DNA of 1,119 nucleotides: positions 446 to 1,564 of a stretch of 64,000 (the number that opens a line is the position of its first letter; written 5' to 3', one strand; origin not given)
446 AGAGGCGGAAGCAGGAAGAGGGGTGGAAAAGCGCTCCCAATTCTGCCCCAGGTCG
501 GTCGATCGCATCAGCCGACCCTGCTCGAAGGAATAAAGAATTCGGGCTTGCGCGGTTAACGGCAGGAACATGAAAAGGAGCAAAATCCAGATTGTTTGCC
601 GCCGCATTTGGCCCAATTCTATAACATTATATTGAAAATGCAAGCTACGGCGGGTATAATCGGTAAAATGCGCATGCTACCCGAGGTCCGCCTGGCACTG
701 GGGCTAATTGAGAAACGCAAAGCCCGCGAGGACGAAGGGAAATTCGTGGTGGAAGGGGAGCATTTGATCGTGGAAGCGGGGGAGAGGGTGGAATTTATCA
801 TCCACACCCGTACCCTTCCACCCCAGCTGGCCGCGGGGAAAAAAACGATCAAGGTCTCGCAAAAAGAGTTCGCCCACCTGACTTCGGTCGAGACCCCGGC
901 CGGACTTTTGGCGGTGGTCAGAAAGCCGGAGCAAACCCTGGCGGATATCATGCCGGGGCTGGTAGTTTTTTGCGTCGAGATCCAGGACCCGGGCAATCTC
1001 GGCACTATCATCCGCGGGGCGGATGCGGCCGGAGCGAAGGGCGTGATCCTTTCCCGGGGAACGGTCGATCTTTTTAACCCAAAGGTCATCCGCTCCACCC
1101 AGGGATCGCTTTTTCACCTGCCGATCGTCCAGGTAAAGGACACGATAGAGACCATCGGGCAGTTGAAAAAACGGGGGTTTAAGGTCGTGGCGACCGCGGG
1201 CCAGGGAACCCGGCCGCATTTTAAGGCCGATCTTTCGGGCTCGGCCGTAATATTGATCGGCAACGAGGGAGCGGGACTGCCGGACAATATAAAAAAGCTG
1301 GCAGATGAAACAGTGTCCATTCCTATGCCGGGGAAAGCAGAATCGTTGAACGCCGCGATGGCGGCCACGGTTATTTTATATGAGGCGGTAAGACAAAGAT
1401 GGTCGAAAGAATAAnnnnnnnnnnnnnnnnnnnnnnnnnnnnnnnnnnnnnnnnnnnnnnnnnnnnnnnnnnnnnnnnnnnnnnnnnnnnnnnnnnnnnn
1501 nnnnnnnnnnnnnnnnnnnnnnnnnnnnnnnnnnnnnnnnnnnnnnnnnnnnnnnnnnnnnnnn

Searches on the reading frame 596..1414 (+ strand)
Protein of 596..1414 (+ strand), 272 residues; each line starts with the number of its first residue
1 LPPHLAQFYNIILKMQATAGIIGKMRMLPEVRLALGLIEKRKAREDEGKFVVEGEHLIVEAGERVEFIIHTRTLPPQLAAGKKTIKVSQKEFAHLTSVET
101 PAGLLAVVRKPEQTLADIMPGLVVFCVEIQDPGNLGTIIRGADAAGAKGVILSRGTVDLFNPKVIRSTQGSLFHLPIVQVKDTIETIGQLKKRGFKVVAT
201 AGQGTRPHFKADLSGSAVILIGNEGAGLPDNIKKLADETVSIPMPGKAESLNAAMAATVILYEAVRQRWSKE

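Call 23: search_protein_families(library=pfam, alignment_id=A2, max_evalue=0.0001)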
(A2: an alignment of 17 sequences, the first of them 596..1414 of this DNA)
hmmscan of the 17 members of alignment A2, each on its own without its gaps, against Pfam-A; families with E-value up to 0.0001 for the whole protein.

A. member 1, window:596-1414:+ (272 aa): 2 families
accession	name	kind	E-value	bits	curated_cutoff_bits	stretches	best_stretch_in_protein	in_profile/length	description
PF00588.24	SpoU_methylase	-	6.5e-42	143.4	29.7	1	122-262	2-142/142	SpoU rRNA Methylase family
PF22435.1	MRM3-like_sub_bind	-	3.1e-11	44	27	1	38-106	10-84/84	MRM3-like substrate binding domain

B. families by the number of members that match (of 17 scanned): 49 families (the first 25 are shown)
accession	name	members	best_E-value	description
PF17167.11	Glyco_hydro_94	1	5.2e-142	Glycosyl hydrolase 94 superfamily, catalytic domain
PF00202.27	Aminotran_3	1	1.2e-105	Aminotransferase class-III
PF01409.25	tRNA-synt_2d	1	1e-101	tRNA synthetases class II core domain (F)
PF00488.27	MutS_V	1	7.9e-89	MutS domain V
PF06165.18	GH94_b-supersand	1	7.8e-79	Glycosyl hydrolase 94, supersandwich domain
PF03483.22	B3_4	1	3.1e-72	B3/4 domain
PF00155.27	Aminotran_1_2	1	3.6e-59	Aminotransferase class I and II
PF05192.23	MutS_III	1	1.3e-55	MutS domain III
PF13229.12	Beta_helix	1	1.3e-53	Right handed beta helix region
PF13500.12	AAA_26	1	7.4e-53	AAA domain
PF01624.25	MutS_I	1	8.1e-47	MutS domain I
PF07602.17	DUF1565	1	1.1e-45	Protein of unknown function (DUF1565)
PF14691.11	Fer4_20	1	4.2e-43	Dihydroprymidine dehydrogenase domain II, 4Fe-4S cluster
PF00588.24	SpoU_methylase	1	6.5e-42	SpoU rRNA Methylase family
PF17759.6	tRNA_synthFbeta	1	5.6e-40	Phenylalanyl tRNA synthetase beta chain CLM domain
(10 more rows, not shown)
